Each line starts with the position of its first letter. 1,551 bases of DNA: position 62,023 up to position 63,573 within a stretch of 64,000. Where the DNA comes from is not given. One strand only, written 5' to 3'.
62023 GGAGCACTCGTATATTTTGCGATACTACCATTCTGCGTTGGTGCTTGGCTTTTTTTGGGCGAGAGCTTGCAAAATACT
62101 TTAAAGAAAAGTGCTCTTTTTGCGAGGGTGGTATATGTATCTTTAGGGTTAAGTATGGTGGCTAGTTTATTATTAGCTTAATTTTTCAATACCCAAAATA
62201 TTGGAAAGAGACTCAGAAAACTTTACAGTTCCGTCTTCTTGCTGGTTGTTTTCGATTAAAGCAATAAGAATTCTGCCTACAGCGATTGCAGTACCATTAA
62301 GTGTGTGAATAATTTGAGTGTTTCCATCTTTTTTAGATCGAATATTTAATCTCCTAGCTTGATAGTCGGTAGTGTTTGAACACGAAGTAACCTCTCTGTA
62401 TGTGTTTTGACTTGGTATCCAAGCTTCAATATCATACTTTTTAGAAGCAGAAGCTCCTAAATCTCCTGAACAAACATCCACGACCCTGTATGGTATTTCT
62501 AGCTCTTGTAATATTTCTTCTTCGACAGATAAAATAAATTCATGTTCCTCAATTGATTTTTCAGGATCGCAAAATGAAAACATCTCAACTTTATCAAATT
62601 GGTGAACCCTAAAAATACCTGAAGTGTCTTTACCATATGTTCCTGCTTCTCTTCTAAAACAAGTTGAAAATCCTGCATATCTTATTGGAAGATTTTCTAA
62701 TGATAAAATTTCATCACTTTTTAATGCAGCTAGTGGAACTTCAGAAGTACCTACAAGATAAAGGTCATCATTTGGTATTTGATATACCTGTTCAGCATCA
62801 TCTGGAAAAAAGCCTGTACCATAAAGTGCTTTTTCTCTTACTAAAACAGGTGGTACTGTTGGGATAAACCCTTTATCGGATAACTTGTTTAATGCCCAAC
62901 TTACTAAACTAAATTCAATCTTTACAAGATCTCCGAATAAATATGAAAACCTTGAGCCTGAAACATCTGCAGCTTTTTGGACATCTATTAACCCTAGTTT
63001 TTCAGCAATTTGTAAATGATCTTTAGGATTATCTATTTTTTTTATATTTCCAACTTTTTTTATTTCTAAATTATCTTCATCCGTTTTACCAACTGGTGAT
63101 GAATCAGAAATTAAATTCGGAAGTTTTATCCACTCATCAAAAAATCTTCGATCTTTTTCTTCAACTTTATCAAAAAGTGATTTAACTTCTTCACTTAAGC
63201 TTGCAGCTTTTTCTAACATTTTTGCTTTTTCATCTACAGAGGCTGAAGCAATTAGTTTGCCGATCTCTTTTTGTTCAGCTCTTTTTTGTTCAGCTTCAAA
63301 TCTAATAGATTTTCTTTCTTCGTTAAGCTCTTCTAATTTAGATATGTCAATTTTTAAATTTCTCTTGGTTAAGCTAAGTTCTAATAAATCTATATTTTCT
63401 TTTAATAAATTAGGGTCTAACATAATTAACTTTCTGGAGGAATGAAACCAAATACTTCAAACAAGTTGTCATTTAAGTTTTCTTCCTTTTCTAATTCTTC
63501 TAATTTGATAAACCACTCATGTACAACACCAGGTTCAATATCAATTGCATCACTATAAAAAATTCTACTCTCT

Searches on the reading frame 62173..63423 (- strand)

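Call 24: search_protein_families(library=pfam, proteins=[window:62173-63423:-], max_evalue=0.00001)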
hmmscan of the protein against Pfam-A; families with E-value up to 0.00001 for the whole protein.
window:62173-63423:- (416 aa): 2 families
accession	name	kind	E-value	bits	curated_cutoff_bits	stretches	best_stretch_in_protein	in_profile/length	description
PF00587.30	tRNA-synt_2b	-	7.7e-41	140.5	29.3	1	217-393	6-179/179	tRNA synthetase class II core domain (G, H, P, S and T)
PF02403.27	Seryl_tRNA_N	-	1.8e-14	54.3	28.2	1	1-104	1-107/108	Seryl-tRNA synthetase N-terminal domain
